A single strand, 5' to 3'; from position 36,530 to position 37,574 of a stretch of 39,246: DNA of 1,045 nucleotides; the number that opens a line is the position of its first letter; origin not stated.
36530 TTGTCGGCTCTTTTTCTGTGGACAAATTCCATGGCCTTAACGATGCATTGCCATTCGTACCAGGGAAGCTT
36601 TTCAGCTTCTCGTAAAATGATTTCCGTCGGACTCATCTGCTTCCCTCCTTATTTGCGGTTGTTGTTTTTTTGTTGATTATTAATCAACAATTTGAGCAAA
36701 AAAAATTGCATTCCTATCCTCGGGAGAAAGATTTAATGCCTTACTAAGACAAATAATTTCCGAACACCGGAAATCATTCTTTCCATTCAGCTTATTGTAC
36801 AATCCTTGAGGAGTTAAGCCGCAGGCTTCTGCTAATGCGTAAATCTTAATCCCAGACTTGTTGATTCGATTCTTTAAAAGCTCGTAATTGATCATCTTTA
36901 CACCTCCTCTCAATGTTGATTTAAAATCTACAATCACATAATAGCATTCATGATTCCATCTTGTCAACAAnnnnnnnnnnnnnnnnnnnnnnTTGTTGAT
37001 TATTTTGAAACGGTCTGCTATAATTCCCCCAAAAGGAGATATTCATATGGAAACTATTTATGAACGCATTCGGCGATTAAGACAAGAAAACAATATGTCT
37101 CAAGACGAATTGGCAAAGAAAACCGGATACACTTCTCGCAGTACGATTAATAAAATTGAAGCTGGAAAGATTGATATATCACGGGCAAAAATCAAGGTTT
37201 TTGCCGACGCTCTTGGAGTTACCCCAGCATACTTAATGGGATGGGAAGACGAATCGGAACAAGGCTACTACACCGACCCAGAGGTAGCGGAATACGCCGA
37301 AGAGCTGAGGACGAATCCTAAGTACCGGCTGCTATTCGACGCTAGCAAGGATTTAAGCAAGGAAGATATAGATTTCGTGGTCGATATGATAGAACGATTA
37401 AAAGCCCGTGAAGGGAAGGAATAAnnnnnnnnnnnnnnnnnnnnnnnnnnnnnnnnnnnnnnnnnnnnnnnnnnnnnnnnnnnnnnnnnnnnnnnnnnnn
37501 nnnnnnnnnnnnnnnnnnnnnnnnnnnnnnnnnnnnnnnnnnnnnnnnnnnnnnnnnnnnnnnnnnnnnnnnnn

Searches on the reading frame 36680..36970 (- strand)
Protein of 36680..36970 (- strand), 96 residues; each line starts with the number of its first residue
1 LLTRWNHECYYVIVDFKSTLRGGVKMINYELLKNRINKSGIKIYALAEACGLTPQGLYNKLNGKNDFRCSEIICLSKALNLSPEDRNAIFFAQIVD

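Call 17: search_protein_families(library=pfam, proteins=[window:36680-36970:-], max_evalue=0.01)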
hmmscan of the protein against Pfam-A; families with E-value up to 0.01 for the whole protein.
window:36680-36970:- (96 aa): 4 families
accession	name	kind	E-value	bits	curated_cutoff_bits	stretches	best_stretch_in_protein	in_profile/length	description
PF13443.12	HTH_26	-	1.9e-06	28.5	22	1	32-85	2-56/63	Cro/C1-type HTH DNA-binding domain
PF05339.17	DUF739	-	3e-05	24.5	27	1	29-92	5-68/69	Protein of unknown function (DUF739)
PF01381.28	HTH_3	-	0.0016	18.9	23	1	32-84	1-53/55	Helix-turn-helix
PF06892.16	Phage_CP76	-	0.0095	16.3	26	0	38-70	13-48/146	Phage regulatory protein CII (CP76)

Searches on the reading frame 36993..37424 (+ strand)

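Call 17: search_protein_families(library=pfam, proteins=[window:36993-37424:+], max_evalue=0.01)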
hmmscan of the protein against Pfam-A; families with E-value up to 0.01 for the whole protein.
window:36993-37424:+ (143 aa): 4 families
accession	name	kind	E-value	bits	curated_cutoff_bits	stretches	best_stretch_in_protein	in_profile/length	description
PF01381.28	HTH_3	-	4.5e-16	59.1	23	1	26-81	1-55/55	Helix-turn-helix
PF13560.12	HTH_31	-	4e-12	46.7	27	1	25-79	5-59/64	Helix-turn-helix domain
PF12844.13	HTH_19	-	7e-11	42.3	30.2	1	23-82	1-59/64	Helix-turn-helix domain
PF13443.12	HTH_26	-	2.5e-09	37.7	22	1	25-87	1-63/63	Cro/C1-type HTH DNA-binding domain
